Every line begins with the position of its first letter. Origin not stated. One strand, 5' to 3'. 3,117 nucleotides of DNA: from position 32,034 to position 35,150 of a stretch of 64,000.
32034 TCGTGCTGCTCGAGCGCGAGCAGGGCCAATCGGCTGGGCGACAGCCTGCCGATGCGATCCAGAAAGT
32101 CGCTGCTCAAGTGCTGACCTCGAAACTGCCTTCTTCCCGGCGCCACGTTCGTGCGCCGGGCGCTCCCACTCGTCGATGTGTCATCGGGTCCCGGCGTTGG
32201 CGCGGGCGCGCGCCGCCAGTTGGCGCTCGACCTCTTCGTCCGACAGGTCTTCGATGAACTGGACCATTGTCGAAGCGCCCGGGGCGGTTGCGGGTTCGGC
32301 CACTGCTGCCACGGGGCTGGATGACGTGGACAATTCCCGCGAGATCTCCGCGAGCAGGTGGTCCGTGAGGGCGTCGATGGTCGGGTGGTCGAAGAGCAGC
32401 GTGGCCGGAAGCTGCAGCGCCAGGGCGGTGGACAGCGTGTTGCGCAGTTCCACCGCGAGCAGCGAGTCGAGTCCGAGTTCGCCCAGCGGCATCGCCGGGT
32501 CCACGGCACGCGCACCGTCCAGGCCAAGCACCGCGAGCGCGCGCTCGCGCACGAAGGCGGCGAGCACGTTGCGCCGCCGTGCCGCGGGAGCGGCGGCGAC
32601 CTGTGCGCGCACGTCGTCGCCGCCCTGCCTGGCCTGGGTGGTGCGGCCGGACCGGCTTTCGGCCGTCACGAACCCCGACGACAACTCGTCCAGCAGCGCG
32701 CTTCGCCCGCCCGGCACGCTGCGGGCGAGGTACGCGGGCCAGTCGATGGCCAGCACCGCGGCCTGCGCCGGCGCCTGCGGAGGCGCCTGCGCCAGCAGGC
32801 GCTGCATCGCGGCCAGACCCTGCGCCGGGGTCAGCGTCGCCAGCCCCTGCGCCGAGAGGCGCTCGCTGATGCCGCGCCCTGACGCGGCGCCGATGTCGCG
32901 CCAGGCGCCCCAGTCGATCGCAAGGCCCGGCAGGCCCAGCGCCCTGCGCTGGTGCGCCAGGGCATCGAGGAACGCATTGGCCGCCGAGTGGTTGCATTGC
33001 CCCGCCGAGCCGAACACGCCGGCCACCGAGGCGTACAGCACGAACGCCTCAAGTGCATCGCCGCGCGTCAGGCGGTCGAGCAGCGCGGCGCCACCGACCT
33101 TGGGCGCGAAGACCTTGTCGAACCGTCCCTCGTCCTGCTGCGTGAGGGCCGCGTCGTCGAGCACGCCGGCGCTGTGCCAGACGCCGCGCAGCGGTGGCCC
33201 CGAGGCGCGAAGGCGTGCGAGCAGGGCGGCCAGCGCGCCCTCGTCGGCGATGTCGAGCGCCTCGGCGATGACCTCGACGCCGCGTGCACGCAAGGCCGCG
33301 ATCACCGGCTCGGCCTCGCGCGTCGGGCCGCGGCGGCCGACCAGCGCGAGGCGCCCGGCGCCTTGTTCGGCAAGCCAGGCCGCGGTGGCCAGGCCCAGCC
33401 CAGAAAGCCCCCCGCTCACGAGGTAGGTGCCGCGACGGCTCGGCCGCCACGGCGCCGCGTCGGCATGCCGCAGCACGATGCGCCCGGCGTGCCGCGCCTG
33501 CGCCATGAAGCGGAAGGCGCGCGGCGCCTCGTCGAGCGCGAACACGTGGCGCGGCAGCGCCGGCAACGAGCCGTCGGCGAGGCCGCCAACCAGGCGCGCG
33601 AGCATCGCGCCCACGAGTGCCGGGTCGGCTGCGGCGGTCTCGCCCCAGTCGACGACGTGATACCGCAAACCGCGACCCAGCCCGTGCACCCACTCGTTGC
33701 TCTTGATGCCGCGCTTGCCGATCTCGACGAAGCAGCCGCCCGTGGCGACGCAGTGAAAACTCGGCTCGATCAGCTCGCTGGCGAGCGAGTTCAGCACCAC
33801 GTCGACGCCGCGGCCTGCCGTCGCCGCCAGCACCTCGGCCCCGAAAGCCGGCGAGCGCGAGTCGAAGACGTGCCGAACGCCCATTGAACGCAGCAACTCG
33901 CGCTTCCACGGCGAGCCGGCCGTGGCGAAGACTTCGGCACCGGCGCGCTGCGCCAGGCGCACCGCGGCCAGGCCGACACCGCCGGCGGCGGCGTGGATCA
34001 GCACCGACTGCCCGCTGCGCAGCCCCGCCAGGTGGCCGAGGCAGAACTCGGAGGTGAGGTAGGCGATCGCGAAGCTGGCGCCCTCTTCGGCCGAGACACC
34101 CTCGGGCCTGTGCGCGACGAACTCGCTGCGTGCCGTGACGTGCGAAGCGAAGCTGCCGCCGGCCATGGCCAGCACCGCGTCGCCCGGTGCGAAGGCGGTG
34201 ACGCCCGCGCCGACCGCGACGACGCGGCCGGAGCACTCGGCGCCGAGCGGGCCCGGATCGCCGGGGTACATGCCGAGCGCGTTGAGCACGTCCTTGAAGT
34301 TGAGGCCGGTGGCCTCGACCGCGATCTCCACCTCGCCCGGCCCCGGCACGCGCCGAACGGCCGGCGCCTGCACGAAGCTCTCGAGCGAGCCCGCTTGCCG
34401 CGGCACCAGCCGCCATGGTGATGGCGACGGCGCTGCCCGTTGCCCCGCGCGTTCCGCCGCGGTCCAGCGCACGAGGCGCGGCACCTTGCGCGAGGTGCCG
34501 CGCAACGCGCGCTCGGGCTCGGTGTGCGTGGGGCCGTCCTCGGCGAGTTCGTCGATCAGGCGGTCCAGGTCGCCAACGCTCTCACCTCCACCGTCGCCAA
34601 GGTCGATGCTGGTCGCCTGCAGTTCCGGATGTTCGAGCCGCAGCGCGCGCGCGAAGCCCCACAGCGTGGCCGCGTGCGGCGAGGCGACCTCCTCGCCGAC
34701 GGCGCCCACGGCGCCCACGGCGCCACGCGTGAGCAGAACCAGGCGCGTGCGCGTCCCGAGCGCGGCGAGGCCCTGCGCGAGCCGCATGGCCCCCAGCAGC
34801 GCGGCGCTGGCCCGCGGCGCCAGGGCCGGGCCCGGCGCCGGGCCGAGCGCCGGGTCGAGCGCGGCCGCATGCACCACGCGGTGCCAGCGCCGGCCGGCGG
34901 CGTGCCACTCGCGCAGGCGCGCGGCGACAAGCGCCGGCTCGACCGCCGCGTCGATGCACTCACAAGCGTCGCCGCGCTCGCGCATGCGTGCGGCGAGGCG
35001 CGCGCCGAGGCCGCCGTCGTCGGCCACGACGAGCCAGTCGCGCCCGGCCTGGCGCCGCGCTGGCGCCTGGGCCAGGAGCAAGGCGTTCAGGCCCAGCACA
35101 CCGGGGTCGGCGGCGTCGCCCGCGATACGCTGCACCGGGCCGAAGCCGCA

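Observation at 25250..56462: Modules 2-6 encode the OH / CH2 / C=O / CH2 / OH pattern that pre-programmes a [6,6]-spiroketal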

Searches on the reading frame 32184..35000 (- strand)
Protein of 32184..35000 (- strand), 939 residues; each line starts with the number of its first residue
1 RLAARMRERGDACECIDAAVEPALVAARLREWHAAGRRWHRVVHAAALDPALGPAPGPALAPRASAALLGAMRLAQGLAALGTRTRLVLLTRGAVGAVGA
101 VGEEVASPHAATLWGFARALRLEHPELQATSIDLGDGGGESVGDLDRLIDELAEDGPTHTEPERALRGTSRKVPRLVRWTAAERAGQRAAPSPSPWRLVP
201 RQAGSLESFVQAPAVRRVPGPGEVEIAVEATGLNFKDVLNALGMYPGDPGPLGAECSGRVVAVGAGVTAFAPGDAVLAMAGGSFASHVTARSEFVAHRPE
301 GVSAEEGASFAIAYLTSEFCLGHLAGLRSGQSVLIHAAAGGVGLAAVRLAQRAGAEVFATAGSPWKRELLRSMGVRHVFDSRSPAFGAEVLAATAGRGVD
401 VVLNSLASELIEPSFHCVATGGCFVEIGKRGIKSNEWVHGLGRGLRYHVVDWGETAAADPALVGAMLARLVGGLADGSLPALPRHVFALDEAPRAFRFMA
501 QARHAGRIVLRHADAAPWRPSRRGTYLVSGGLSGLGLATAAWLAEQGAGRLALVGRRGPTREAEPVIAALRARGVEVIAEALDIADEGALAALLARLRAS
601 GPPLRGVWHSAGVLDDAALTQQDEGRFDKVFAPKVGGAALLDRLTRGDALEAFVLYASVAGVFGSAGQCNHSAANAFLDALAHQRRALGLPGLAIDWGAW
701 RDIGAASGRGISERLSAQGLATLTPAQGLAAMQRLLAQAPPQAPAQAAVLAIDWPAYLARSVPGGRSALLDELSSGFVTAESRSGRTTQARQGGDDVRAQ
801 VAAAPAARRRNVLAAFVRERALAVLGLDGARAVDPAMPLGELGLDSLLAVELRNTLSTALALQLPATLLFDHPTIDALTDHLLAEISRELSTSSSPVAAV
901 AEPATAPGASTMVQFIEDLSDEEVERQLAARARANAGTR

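Call 29: find_homologous_proteins(query=window:32184-35000:-, max_evalue=1e-30)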
Query window:32184-35000:- (939 aa): 1583 proteins with E <= 1e-30 among 8000 candidates; the best 120 are listed.
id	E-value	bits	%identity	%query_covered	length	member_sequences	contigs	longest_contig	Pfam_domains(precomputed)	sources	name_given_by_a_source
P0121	0.0e+0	1052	63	91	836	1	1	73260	PF08659.17,PF00107.33,PF00550.32,PF00106.32,PF13602.13,PF08240.18,PF22953.4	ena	-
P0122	5.9e-288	976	57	99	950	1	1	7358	PF08659.17,PF00107.33,PF00550.32,PF13561.13,PF00106.32,PF13602.13,PF08240.18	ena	-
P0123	3.2e-286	970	59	90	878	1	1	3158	PF08659.17,PF00107.33,PF00550.32,PF13561.13,PF00106.32,PF13602.13,PF08240.18,PF22953.4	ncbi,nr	ncbi:MAG TPA: SDR family NAD(P)-dependent oxidoreductase, partial [Polyangiaceae bacterium]|nr:SDR f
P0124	2.1e-285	968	55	99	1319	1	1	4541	PF08659.17,PF13489.13,PF21394.4,PF00550.32,PF13561.13,PF18558.9,PF08241.19,PF22953.4,PF13847.13,PF13649.13,PF00107.33,PF00106.32,PF08242.19,PF13602.13,PF08240.18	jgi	jgi:NADPH:quinone reductase-like Zn-dependent oxidoreductase/SAM-dependent methyltransferase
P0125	7.1e-285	966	58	100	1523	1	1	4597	PF08659.17,PF13489.13,PF00550.32,PF13561.13,PF18558.9,PF08241.19,PF22953.4,PF13847.13,PF13649.13,PF00107.33,PF14765.13,PF00106.32,PF08242.19,PF13602.13,PF08240.18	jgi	jgi:NADPH:quinone reductase-like Zn-dependent oxidoreductase/SAM-dependent methyltransferase/acyl ca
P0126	3.6e-282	957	55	100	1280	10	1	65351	PF08659.17,PF13489.13,PF21394.4,PF00550.32,PF13561.13,PF08241.19,PF22953.4,PF13847.13,PF13649.13,PF00107.33,PF00106.32,PF01209.25,PF08242.19,PF13602.13,PF08240.18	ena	-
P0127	9.7e-281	952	55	99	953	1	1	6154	PF08659.17,PF21394.4,PF00107.33,PF00550.32,PF13561.13,PF00106.32,PF13602.13,PF08240.18,PF22953.4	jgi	jgi:polyketide synthase 12/myxalamid-type polyketide synthase MxaB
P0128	2.3e-280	951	57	92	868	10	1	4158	PF08659.17,PF00107.33,PF00550.32,PF13561.13,PF00106.32,PF13602.13,PF08240.18,PF22953.4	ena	-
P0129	7.0e-280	949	57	91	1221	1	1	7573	PF08659.17,PF21089.4,PF00107.33,PF00550.32,PF13561.13,PF14765.13,PF00106.32,PF13602.13,PF08240.18,PF22953.4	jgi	-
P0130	1.1e-279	949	55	96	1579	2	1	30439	PF08659.17,PF21394.4,PF21089.4,PF00550.32,PF13561.13,PF22953.4,PF00698.27,PF00107.33,PF14765.13,PF00106.32,PF13602.13,PF08240.18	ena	-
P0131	7.9e-276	936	55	98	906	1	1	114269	PF08659.17,PF00107.33,PF00550.32,PF00106.32,PF13602.13,PF08240.18,PF22953.4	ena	-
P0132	1.9e-273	928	53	99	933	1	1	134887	PF08659.17,PF21394.4,PF00107.33,PF00550.32,PF13561.13,PF00106.32,PF13602.13,PF08240.18,PF22953.4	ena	-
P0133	5.4e-270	917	54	95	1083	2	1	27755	PF08659.17,PF00107.33,PF00550.32,PF13561.13,PF00106.32,PF08241.19,PF08242.19,PF13602.13,PF08240.18,PF22953.4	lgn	-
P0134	4.7e-269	914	55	99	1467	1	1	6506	PF08659.17,PF13489.13,PF00550.32,PF18558.9,PF08241.19,PF22953.4,PF13847.13,PF13649.13,PF00107.33,PF14765.13,PF00106.32,PF01209.25,PF08242.19,PF13602.13,PF08240.18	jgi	jgi:NADPH:quinone reductase-like Zn-dependent oxidoreductase/SAM-dependent methyltransferase/acyl ca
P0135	2.6e-265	901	52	99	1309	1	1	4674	PF08659.17,PF13489.13,PF00550.32,PF13561.13,PF08241.19,PF22953.4,PF13847.13,PF13649.13,PF00107.33,PF00106.32,PF08242.19,PF13602.13,PF08240.18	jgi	jgi:NADPH:quinone reductase-like Zn-dependent oxidoreductase/SAM-dependent methyltransferase/acyl ca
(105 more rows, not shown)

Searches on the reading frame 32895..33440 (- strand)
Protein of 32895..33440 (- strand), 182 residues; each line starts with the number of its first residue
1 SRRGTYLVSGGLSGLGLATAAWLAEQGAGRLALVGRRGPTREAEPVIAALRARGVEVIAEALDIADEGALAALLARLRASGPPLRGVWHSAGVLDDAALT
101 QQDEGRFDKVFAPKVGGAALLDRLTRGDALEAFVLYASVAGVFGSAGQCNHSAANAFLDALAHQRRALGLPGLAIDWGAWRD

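Call 67: search_solved_structures(query=window:32895-33440:-, max_evalue=1e-10, show_alignments=2)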
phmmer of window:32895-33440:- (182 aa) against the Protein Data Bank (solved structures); distinct sequences matched with E-value up to 1e-10: 46.
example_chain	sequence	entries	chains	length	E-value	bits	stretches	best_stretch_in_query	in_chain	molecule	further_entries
9d2z_A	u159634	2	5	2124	3.4e-38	134.6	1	2-181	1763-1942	Mycocerosic acid synthase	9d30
9d2y_A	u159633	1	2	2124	3.5e-38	134.5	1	2-181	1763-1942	Multifunctional mycocerosic acid synthase membrane-associated MAS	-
4l4x_A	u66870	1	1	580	7.9e-37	130.1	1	3-182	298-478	AmphI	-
3slk_A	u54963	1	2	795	1.5e-34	122.7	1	3-181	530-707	Polyketide synthase extender module 2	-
2z5l_A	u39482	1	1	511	2.7e-34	121.9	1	3-180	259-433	Tylactone synthase starter module and modules 1 & 2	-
9pat_A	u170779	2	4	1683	1.1e-33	119.9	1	3-181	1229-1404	6-deoxyerythronolide-B synthase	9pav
9pat_C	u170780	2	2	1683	1.1e-33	119.9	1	3-181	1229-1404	6-deoxyerythronolide-B synthase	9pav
9pc6_A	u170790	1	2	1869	1.3e-33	119.7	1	3-181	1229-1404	6-deoxyerythronolide-B synthase,RifR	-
3mjv_A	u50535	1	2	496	1.6e-32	116.1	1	3-181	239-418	AmphB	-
8g7w_A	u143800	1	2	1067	1.6e-32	116.1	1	3-182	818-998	Type I PKS module 4, module 5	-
7s6b_C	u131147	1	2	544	2.5e-32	115.5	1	4-181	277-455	Polyketide synthase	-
4imp_A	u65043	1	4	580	4.1e-32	114.8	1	3-181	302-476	Polyketide synthase extender modules 3-4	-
3mjc_A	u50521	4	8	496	1.3e-31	113.2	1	3-181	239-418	AmphB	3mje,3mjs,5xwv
4dif_A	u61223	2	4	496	1.5e-31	113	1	3-181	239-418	AmphB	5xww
7s6c_A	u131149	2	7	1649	1.5e-31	112.9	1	4-181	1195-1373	6-deoxyerythronolide-B synthase EryA2, modules 3 and 4, Lsd14 Polyketide synthase fusion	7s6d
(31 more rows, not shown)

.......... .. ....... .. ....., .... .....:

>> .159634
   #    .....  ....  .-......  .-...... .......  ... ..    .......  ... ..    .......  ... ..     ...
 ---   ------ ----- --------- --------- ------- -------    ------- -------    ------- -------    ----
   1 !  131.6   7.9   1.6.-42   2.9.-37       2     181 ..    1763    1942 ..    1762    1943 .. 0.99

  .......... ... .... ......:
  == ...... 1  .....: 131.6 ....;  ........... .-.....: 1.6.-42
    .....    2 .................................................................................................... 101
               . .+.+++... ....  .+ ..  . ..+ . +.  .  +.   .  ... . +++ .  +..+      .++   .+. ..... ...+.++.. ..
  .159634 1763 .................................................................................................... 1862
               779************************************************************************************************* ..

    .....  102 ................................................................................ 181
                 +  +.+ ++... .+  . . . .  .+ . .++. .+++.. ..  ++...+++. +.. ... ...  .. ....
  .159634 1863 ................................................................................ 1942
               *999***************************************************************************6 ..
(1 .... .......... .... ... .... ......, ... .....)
